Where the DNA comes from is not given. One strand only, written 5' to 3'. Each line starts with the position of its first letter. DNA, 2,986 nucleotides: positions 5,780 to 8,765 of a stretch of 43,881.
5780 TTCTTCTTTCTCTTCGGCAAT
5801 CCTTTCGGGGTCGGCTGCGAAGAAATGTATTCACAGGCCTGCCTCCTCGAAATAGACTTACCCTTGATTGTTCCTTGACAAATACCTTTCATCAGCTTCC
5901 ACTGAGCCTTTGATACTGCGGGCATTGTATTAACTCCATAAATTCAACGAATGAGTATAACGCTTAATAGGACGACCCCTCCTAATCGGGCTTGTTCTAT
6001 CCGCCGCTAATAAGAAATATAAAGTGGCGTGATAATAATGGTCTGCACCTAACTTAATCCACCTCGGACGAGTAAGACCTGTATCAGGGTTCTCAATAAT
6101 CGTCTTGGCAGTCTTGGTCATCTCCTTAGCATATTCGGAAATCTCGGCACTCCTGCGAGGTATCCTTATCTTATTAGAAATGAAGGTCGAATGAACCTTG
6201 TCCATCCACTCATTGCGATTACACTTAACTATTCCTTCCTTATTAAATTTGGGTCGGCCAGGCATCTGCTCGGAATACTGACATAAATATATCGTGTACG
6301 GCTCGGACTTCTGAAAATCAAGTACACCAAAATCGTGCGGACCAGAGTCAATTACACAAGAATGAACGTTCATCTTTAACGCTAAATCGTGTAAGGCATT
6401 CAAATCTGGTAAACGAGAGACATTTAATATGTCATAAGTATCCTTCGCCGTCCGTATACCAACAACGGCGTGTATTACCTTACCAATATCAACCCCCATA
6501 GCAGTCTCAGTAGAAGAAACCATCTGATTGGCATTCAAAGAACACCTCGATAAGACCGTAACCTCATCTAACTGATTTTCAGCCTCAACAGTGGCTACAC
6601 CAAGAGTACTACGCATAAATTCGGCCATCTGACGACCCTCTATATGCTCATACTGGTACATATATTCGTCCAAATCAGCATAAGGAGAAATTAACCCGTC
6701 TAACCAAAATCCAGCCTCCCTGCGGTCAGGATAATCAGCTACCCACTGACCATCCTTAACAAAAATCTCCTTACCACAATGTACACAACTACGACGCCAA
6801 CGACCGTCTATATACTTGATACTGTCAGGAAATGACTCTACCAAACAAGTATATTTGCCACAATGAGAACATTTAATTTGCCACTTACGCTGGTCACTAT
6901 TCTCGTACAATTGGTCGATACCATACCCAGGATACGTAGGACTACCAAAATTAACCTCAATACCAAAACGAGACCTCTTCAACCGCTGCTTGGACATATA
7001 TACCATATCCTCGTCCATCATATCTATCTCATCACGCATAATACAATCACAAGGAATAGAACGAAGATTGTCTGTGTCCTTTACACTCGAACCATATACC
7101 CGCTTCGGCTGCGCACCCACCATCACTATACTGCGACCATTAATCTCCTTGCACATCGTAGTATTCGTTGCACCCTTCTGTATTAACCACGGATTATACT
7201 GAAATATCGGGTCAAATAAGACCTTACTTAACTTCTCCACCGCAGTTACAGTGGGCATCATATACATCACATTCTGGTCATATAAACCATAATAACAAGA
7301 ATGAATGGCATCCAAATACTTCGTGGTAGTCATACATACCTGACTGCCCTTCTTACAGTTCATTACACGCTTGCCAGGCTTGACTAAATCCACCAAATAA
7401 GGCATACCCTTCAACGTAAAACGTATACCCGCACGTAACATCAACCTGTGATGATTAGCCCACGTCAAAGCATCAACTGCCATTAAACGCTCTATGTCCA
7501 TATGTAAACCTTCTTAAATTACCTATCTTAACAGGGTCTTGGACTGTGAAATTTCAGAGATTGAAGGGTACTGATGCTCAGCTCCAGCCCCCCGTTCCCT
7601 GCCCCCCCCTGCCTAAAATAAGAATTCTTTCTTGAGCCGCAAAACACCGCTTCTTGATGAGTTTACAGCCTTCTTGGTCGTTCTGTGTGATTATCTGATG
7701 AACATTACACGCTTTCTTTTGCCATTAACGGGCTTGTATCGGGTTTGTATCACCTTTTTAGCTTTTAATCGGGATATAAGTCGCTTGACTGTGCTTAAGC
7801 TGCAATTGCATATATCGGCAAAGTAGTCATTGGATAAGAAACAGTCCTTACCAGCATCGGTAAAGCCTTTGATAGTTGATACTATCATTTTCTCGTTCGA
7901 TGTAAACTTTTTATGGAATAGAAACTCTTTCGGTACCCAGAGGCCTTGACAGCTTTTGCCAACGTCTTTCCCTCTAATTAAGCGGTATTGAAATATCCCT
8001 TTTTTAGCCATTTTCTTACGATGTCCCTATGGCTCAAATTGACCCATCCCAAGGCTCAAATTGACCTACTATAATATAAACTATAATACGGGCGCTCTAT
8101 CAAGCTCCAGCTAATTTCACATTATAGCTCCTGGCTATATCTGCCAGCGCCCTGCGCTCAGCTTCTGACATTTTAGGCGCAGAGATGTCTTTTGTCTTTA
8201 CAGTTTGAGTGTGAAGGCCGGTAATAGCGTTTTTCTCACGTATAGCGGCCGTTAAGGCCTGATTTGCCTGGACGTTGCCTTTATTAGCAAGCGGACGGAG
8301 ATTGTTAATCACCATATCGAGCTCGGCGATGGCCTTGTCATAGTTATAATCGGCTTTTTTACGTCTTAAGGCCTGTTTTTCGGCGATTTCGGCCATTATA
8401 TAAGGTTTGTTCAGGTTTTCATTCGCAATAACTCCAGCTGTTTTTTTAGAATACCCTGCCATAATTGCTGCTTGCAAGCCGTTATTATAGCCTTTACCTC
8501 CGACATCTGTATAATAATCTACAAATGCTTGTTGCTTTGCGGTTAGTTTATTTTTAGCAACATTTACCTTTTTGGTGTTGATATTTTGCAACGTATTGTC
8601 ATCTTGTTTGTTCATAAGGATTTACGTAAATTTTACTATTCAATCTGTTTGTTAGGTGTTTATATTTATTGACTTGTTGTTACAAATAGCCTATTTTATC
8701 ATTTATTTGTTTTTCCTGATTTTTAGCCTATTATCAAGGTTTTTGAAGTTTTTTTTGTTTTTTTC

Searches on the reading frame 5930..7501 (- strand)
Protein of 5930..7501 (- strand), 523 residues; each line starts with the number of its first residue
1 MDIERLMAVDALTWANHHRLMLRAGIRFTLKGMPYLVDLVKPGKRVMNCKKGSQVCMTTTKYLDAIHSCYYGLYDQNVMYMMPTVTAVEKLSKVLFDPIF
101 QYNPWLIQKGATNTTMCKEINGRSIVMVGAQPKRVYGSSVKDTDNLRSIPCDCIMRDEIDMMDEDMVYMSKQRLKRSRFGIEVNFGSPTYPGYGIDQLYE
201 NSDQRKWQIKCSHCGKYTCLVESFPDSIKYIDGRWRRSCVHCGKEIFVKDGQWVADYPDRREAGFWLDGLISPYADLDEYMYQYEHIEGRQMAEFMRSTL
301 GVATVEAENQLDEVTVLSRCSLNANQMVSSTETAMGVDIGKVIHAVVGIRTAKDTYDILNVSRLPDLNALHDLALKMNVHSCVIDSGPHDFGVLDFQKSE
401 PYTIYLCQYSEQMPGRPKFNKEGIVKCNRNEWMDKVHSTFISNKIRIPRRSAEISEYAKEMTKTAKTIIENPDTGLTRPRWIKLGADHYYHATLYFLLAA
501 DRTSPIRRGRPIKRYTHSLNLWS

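Call 13: search_protein_families(library=pfam, proteins=[window:5930-7501:-], max_evalue=0.01)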
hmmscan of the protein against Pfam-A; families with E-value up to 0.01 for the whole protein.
window:5930-7501:- (523 aa): 2 families
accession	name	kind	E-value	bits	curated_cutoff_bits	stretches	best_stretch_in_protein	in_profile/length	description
PF05876.18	GpA_ATPase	-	4.9e-16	59.6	25.6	1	49-246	32-233/247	Phage terminase large subunit gpA, ATPase domain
PF20454.4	GpA_nuclease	-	0.0014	18.3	22.5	1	263-338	2-85/294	Terminase large subunit gpA, endonuclease domain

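Call 22: search_dna_similar(query=window:5930-7498:-, collection=phages, mode=protein, max_rows=25, max_evalue=0.001)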
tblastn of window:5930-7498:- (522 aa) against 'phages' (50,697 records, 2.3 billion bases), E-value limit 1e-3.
Records with a match: 492; places in all: 492; records where one place covers at least 80% of the query: 57.
Best place of each record, by identity: <60% 492.
By first word of the organism name: Bacillus 252; Listeria 53; Staphylococcus 46; Vibrio 29; Enterococcus 28; Lactobacillus 23; Bacteriophage 14; Roseobacter 6; Acinetobacter 5; Thermus 4; and 22 more.
By host as written in the record: - 45; Listeria monocytogenes 42; Bacillus subtilis 32; Bacillus cereus 25; Bacillus thuringiensis subsp. kurstaki 20; Bacillus subtilis BEST7003 14; Bacillus thuringiensis kurstaki 12; Bacillus pumilus BL8 11; and 141 more.
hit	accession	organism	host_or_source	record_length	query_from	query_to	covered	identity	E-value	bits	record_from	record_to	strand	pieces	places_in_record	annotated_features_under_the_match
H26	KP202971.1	Achromobacter phage JWF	Achromobacter xylosoxidans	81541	27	499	91%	26.2%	6e-18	94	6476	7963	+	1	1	terminase large subunit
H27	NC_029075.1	Achromobacter phage JWF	Achromobacter xylosoxidans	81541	27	499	91%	26.2%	6e-18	94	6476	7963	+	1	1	terminase large subunit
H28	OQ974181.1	Achromobacter phage 2-1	Achromobacter xylosoxidans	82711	27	499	91%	25.2%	1e-16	90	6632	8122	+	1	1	terminase large subunit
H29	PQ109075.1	Thermus phage Lalka8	Thermus thermophilus HB8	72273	23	501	92%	24.3%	6e-16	87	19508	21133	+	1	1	TerL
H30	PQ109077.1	Thermus phage Lalka27b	Thermus thermophilus HB27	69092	23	501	92%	24.1%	3e-16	89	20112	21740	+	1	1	TerL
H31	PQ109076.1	Thermus phage Lalka27a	Thermus thermophilus HB27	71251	23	501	92%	23.9%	3e-16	89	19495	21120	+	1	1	TerL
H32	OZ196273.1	Vibrio phage K120 g1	Seawater and oysters mix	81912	24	500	91%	23.9%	3e-15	85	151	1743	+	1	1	terminase large subunit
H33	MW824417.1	Vibrio phage 264E42.1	Vibrio crassostreae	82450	24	500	91%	23.9%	3e-15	85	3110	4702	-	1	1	hypothetical protein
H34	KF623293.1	Vibrio phage SHOU24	Vibrio parahaemolyticus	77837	24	500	91%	23.6%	9e-19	96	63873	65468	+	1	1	hypothetical protein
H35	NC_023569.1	Vibrio phage SHOU24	Vibrio parahaemolyticus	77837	24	500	91%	23.6%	9e-19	96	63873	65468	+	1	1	terminase large subunit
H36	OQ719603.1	Vibrio phage vB_VpaP_1601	Vibrio parahaemolyticus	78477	24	500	91%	23.6%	9e-19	96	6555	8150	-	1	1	hypothetical protein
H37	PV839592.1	Acinetobacter phage fJoAci04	Acinetobacter baumannii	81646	3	494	94%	22.9%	8e-15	84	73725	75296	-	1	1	terminase large subunit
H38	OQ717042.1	Acinetobacter phage EAb13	Acinetobacter baumannii MRSN 423159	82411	3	494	94%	22.9%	8e-15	84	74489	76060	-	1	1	terminase large subunit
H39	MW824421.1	Vibrio phage 51E28.1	Vibrio crassostreae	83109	13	506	95%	22.6%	8e-13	77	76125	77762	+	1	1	hypothetical protein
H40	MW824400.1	Vibrio phage 51E28.4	Vibrio crassostreae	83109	13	506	95%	22.6%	8e-13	77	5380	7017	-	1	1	hypothetical protein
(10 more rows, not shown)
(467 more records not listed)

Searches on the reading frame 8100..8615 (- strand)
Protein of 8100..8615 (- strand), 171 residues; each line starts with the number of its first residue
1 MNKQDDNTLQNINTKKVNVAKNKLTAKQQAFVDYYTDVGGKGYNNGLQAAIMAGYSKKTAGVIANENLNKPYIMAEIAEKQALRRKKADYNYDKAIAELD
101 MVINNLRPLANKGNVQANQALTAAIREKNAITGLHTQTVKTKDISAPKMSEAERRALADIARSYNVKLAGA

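Call 13: search_protein_families(library=pfam, proteins=[window:8100-8615:-], max_evalue=0.01)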
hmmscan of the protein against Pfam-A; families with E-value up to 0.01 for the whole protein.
window:8100-8615:- (171 aa): 2 families
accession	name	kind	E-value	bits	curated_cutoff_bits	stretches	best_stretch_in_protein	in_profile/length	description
PF03592.21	Terminase_2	-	6.5e-18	66.2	26.1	1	24-131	1-95/141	Terminase small subunit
PF05732.17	RepL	-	0.009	16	20.3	0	75-141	21-94/164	Firmicute plasmid replication protein (RepL)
